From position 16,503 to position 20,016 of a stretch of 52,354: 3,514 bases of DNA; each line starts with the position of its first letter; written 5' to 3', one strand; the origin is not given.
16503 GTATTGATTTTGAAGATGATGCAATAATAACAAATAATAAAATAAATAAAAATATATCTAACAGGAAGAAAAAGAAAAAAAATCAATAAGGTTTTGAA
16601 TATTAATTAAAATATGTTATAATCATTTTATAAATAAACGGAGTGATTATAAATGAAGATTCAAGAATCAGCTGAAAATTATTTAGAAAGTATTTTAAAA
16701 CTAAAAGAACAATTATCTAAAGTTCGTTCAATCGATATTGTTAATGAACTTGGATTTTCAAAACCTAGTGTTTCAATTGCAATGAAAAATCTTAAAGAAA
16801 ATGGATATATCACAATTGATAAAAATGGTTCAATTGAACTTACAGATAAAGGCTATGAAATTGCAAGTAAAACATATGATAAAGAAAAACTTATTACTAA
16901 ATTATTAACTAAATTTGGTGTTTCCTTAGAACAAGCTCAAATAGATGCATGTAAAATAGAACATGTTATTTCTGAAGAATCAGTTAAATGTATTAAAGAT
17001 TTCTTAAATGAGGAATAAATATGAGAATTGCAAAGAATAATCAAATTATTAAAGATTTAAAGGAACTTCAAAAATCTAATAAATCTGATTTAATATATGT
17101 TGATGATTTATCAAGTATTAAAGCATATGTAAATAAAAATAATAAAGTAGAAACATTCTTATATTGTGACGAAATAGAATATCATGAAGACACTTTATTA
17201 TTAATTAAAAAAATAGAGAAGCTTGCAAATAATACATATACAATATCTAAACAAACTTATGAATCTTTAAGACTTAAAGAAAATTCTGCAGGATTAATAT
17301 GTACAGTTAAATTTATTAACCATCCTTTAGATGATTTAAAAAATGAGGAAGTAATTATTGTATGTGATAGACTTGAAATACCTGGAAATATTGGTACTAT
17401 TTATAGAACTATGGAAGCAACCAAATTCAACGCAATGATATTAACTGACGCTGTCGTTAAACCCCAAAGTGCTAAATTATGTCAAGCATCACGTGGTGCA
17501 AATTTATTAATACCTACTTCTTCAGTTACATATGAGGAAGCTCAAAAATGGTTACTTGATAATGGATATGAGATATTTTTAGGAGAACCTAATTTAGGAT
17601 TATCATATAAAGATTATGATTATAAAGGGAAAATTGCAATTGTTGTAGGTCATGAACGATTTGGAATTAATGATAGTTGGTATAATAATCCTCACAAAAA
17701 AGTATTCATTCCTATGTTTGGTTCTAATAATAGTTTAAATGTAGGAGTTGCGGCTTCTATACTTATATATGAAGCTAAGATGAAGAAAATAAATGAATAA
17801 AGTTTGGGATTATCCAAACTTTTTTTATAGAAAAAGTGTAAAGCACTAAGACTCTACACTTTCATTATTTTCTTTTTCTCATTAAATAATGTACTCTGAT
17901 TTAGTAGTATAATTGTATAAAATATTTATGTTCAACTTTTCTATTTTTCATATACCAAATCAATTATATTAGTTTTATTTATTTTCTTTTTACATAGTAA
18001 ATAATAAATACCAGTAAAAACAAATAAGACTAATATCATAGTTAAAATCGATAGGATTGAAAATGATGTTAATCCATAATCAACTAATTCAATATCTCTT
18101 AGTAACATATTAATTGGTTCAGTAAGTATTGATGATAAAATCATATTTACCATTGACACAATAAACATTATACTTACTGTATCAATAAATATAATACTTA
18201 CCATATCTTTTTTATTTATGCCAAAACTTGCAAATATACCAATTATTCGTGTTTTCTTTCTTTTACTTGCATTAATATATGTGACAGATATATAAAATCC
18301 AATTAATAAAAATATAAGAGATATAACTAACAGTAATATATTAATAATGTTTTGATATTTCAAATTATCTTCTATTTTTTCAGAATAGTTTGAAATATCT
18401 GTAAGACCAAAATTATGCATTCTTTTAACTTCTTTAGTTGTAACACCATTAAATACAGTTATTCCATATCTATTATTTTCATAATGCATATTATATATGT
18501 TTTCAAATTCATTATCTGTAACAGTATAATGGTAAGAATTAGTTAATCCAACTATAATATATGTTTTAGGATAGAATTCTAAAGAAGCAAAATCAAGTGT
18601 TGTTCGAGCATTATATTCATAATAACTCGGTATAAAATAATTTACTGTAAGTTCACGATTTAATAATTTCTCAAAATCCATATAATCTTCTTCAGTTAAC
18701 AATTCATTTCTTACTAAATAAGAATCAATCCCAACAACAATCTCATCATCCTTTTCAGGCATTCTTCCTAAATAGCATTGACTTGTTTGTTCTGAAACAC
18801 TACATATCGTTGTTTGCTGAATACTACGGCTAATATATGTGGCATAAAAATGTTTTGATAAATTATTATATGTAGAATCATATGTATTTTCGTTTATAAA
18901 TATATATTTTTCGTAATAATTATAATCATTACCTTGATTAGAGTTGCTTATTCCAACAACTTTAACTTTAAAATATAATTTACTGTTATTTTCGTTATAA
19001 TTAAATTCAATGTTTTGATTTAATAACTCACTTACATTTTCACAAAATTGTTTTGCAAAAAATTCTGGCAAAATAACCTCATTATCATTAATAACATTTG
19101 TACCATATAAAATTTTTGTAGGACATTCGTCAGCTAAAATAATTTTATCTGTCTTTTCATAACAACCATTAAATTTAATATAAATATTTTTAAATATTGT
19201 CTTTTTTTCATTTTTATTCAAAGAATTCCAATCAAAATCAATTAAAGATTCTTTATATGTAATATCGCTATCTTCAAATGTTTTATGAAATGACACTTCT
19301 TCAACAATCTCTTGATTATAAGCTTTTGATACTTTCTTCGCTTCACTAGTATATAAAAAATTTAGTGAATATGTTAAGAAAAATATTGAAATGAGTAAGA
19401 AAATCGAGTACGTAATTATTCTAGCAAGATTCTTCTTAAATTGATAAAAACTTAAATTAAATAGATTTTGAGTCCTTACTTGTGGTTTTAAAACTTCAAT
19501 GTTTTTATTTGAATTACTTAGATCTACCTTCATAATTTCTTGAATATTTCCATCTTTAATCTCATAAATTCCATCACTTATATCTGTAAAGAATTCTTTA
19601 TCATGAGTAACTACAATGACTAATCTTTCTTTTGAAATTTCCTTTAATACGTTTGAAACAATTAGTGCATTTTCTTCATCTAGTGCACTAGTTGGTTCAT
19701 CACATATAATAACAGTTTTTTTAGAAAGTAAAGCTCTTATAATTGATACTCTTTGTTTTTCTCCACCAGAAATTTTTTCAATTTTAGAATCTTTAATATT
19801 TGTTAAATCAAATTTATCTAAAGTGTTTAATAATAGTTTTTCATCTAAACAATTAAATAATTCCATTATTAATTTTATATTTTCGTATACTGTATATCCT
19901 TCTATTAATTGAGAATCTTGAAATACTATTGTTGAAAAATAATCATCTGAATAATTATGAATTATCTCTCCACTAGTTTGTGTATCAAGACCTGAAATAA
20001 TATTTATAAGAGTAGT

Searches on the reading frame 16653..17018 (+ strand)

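Call 84: search_protein_families(library=pfam, proteins=[window:16653-17018:+], max_evalue=0.00001)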
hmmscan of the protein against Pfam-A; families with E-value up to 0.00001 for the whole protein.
window:16653-17018:+ (121 aa): 2 families
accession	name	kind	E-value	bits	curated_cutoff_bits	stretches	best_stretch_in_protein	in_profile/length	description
PF02742.21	Fe_dep_repr_C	-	5.3e-14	52.4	27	1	64-119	1-57/70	Iron dependent repressor, metal binding and dimerisation domain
PF01325.25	Fe_dep_repress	-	2.1e-10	41.1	26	1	4-58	3-57/60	Iron dependent repressor, N-terminal DNA binding domain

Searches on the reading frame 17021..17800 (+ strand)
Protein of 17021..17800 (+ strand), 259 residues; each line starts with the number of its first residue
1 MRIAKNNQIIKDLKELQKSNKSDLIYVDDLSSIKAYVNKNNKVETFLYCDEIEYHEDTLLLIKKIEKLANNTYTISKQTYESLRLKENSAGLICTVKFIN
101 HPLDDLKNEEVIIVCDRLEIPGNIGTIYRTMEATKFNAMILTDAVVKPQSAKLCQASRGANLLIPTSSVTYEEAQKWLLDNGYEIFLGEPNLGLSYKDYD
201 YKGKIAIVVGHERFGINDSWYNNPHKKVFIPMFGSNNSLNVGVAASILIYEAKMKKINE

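Call 84: search_protein_families(library=pfam, proteins=[window:17021-17800:+], max_evalue=0.00001)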
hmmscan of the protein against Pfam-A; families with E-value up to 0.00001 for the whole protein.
window:17021-17800:+ (259 aa): 1 family
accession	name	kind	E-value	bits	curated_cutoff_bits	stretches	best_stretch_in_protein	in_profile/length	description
PF00588.24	SpoU_methylase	-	1.6e-29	103.3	29.7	1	111-250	2-142/142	SpoU rRNA Methylase family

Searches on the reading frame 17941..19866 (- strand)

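Call 83: search_protein_families(library=pfam, proteins=[window:17941-19866:-], max_evalue=0.00001)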
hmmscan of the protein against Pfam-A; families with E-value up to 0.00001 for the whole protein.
window:17941-19866:- (641 aa): 3 families
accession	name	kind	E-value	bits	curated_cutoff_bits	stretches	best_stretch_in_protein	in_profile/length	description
PF00005.33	ABC_tran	-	8.7e-10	39.8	25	1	14-60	87-137/137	ABC transporter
PF02687.27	FtsX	-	3e-07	30.9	25.5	1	514-624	2-113/120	FtsX-like permease C-terminal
PF02463.25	SMC_N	-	1.3e-06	28.4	40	1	29-102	134-210/220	RecF/RecN/SMC N terminal domain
